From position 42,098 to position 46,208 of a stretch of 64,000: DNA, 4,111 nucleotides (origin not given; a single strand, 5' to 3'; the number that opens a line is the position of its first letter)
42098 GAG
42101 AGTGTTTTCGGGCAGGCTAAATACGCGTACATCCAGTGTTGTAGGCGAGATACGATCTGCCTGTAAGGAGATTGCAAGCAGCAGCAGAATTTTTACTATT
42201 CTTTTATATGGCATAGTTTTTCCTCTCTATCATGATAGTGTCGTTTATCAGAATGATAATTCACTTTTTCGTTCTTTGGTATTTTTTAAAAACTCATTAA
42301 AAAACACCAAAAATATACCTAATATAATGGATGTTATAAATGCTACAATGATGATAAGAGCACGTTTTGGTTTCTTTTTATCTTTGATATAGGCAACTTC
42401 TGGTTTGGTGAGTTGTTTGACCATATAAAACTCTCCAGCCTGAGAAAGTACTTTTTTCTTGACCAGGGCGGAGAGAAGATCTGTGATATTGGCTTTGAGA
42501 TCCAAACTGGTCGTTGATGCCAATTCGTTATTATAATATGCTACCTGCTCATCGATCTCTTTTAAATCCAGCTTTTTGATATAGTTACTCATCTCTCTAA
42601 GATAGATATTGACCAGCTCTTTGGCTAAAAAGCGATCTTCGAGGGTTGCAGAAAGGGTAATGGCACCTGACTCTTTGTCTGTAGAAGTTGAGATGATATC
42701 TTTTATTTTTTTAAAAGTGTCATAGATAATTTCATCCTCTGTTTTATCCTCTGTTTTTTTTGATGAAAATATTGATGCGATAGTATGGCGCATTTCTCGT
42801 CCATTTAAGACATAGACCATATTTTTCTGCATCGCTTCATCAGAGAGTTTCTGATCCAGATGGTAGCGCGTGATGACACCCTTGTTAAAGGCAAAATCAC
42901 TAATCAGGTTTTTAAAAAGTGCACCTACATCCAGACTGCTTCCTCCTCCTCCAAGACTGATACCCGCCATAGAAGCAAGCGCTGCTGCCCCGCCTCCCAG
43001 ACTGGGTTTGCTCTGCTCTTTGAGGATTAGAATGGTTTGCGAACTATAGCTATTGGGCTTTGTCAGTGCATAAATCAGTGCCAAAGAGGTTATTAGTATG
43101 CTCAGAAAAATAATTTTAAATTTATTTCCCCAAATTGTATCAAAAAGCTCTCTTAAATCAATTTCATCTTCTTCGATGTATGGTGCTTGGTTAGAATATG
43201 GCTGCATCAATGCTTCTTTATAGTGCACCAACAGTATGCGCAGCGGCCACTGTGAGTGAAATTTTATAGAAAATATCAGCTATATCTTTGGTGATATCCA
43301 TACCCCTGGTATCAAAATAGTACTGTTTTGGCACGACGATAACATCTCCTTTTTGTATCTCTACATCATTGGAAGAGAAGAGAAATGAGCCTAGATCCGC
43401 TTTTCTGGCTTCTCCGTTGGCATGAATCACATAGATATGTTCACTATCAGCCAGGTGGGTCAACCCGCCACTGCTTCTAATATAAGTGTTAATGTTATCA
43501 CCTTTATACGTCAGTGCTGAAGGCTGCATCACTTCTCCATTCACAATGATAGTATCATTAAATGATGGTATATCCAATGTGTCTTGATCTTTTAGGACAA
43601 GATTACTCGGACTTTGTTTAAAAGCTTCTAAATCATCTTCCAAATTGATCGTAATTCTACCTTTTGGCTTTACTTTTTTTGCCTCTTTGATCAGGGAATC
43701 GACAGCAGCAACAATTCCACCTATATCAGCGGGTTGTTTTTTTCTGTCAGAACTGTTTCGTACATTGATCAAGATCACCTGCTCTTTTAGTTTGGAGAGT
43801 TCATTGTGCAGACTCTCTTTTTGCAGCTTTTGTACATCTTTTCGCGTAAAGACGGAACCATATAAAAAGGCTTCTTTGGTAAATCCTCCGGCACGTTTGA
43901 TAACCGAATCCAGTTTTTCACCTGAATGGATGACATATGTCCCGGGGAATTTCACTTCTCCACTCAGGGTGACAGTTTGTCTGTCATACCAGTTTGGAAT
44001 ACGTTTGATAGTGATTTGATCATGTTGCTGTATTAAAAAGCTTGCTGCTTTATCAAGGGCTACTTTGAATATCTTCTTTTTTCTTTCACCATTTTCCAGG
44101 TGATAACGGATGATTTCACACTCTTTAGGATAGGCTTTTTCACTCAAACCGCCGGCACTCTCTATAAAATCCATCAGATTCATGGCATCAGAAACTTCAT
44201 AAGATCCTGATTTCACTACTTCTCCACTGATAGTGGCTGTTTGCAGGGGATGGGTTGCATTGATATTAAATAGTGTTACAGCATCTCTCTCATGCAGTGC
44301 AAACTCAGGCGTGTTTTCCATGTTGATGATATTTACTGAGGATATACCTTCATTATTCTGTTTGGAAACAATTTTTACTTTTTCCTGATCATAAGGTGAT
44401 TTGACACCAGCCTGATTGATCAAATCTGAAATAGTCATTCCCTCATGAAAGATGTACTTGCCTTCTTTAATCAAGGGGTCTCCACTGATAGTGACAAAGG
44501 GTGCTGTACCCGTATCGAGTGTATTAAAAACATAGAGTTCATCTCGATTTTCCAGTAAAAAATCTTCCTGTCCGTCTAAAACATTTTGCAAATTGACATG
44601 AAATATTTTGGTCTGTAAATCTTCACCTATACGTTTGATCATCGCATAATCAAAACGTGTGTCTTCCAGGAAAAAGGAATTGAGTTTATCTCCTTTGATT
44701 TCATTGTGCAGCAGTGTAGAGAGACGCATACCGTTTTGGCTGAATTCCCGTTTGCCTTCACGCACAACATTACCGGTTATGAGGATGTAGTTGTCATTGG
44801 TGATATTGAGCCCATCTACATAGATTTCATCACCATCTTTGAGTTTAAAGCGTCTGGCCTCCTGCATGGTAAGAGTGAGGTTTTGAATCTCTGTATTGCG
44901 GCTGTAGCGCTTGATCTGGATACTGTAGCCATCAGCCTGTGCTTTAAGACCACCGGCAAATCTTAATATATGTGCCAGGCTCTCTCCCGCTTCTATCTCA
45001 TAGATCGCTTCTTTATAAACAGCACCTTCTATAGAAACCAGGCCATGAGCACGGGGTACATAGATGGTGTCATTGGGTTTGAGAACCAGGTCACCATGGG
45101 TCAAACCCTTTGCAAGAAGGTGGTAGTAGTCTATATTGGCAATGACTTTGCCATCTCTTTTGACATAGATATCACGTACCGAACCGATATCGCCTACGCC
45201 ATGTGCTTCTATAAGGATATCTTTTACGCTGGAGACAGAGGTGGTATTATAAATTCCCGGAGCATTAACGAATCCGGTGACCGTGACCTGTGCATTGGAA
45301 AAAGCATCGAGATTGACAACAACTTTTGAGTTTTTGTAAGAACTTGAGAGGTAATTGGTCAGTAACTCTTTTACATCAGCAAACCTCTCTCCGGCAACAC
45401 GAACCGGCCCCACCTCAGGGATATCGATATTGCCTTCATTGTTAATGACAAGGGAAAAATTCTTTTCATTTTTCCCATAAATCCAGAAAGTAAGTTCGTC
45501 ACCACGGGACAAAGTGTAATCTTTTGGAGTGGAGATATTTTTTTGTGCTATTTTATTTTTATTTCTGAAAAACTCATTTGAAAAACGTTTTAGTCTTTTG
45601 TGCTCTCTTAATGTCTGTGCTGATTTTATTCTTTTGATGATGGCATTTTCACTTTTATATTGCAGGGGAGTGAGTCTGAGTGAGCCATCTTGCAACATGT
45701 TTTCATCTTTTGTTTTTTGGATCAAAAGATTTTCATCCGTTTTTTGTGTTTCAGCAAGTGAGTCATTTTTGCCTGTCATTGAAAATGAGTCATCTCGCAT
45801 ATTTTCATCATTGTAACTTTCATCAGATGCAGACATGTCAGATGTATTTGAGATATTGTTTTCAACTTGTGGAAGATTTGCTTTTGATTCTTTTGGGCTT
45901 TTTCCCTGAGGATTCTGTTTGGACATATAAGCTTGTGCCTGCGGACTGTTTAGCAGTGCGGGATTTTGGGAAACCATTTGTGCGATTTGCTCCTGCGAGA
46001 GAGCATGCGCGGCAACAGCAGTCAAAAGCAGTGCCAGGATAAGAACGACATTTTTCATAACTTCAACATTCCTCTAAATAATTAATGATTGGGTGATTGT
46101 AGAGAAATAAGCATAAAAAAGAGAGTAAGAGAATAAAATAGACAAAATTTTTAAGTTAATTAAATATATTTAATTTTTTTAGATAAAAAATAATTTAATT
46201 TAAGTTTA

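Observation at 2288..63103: Highly iterated palindrome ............: 36 exact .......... copies in 64 kb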

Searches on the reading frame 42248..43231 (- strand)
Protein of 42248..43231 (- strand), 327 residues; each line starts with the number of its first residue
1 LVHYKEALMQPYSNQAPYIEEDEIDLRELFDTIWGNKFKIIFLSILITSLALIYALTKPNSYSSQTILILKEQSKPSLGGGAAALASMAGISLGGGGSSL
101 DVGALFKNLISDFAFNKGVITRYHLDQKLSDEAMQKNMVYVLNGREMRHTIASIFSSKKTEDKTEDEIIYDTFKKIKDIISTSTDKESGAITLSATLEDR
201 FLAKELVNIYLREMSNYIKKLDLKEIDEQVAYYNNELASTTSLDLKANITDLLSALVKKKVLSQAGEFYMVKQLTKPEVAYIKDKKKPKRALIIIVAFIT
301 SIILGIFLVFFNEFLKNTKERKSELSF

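Call 14: search_protein_families(library=ncbifam, proteins=[window:42248-43231:-], max_evalue=1e-30)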
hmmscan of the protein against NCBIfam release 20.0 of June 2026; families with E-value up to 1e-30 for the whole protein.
window:42248-43231:- (327 aa): 0 families

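Call 39: search_protein_families(library=pfam, proteins=[window:42248-43231:-], max_evalue=0.000001)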
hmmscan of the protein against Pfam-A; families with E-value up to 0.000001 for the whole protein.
window:42248-43231:- (327 aa): 1 family
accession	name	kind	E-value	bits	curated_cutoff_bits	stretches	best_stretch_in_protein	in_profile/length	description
PF02706.20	Wzz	-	1.6e-11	44.8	25.5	1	22-75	1-54/91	Chain length determinant protein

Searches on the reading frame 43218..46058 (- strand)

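Call 38: search_protein_families(library=pfam, proteins=[window:43218-46058:-], max_evalue=0.000001)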
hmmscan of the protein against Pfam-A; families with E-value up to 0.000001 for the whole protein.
window:43218-46058:- (946 aa): 3 families
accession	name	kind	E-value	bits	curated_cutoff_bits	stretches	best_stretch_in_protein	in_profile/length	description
PF22461.2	SLBB_2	-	1.9e-36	124.4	27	0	257-334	2-79/79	SLBB domain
PF10531.15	SLBB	-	1.3e-32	111.8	27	1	608-652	2-46/55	SLBB domain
PF02563.21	Poly_export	-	4e-15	56.2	28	1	177-250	3-76/77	Polysaccharide biosynthesis/export protein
